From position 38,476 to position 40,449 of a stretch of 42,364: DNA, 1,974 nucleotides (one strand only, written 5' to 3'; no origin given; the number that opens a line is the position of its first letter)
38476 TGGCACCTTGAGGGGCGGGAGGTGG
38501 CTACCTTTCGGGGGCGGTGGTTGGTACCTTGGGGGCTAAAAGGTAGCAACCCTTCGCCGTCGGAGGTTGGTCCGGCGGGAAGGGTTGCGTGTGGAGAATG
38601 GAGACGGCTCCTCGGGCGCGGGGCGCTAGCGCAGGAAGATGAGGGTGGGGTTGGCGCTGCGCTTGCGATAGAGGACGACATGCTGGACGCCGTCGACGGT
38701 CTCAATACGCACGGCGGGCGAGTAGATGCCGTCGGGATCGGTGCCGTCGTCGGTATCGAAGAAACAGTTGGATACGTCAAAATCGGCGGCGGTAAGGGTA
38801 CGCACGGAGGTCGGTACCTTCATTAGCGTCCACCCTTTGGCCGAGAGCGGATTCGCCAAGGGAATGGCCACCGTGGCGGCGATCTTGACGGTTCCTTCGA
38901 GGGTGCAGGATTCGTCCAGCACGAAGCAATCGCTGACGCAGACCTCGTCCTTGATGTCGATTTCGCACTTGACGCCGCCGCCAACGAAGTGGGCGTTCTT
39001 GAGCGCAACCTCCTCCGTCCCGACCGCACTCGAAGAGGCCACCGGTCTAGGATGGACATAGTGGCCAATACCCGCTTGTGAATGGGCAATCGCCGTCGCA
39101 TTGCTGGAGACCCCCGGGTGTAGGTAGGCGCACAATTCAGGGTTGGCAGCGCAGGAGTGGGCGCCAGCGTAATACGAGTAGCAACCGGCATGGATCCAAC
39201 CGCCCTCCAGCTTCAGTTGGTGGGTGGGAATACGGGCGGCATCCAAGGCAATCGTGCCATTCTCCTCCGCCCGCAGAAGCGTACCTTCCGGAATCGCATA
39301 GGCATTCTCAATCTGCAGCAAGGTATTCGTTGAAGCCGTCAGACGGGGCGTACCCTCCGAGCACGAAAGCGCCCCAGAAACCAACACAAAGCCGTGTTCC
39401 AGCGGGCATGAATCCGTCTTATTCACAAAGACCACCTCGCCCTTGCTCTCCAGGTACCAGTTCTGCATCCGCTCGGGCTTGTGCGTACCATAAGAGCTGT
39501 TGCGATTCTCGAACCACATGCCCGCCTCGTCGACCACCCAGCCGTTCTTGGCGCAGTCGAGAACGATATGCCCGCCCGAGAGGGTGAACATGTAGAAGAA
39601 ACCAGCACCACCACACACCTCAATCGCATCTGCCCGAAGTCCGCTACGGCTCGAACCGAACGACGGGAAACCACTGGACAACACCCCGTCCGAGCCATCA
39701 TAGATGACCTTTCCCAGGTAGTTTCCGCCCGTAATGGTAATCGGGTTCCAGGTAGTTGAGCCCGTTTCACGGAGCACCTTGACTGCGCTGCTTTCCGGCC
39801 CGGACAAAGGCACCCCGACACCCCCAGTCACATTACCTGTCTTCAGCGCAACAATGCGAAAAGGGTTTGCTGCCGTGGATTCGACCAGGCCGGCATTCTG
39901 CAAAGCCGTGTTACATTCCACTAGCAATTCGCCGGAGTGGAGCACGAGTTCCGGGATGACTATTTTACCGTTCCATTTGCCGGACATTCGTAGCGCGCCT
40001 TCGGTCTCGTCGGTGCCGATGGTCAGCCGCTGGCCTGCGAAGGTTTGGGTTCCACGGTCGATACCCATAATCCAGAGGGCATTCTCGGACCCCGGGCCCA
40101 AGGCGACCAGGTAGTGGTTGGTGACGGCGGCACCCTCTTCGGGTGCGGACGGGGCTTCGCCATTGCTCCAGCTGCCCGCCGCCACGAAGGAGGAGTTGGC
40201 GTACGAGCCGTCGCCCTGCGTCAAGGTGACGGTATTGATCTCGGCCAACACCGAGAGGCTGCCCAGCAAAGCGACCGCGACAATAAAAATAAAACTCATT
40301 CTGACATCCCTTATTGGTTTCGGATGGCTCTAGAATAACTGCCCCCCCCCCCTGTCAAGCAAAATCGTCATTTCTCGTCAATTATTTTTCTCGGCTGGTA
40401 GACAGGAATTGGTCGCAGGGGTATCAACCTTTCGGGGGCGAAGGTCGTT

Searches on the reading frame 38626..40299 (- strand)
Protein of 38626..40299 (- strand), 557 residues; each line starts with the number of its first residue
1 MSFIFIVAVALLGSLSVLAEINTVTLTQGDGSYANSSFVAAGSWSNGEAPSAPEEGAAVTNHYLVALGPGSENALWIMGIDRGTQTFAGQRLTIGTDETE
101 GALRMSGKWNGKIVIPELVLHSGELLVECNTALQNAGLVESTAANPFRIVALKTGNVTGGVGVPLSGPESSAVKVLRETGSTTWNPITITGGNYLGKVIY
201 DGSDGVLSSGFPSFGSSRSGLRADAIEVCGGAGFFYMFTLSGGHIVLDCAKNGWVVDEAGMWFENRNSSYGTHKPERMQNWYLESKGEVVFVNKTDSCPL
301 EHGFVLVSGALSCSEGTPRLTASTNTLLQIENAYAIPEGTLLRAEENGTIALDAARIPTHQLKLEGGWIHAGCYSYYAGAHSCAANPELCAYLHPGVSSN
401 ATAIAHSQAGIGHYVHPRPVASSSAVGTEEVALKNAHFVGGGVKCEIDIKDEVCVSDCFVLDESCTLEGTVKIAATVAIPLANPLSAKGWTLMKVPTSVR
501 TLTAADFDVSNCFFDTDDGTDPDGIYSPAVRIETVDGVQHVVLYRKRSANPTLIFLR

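Call 9: search_protein_families(library=pfam, proteins=[window:38626-40299:-], max_evalue=0.01)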
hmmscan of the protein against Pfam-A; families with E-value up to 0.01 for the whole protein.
window:38626-40299:- (557 aa): 0 families

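Call 37: find_homologous_proteins(query=window:38626-40299:-)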
Query window:38626-40299:- (557 aa): 4 proteins with E <= 0.001 among 8000 candidates.
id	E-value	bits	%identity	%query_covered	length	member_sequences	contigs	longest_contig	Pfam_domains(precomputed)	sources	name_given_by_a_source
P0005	0.0e+0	1268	100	100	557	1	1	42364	-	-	-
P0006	0.0e+0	1047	83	99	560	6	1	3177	-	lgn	-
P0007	0.0e+0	1025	81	97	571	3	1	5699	-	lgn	-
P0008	4.1e-149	516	48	100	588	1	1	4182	-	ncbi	ncbi:MAG: hypothetical protein ACI4X9_03080, partial [Kiritimatiellia bacterium]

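Call 38: find_encoding_contigs(protein=P0006, flank=2500, max_places=10)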
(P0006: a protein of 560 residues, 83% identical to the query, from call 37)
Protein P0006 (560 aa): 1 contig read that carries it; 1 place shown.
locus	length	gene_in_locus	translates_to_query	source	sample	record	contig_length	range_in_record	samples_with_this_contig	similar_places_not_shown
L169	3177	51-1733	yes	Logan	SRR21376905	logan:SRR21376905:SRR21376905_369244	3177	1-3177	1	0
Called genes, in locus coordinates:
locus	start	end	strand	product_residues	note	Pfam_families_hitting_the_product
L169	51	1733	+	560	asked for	-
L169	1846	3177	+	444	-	?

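Call 39: find_encoding_contigs(protein=P0007, flank=2500, max_places=10)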
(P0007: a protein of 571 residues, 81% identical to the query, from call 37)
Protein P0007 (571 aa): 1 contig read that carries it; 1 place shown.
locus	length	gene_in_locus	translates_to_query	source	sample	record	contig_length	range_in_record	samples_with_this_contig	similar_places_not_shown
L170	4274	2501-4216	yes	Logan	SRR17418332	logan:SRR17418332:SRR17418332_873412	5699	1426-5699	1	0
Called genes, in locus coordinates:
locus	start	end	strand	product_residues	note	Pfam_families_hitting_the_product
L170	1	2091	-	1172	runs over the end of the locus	?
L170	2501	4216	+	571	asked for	-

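Call 40: find_encoding_contigs(protein=P0008, flank=2500, max_places=10)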
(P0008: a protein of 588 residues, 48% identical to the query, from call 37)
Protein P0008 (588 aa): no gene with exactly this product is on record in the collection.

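Call 68: search_protein_families(library=pfam, proteins=[window:38626-40299:-], max_evalue=5)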
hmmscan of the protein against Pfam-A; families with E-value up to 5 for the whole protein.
window:38626-40299:- (557 aa): 0 families

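Call 69: search_protein_families(library=ncbifam, proteins=[window:38626-40299:-], max_evalue=5)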
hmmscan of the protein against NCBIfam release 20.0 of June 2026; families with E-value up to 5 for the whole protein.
window:38626-40299:- (557 aa): 0 families
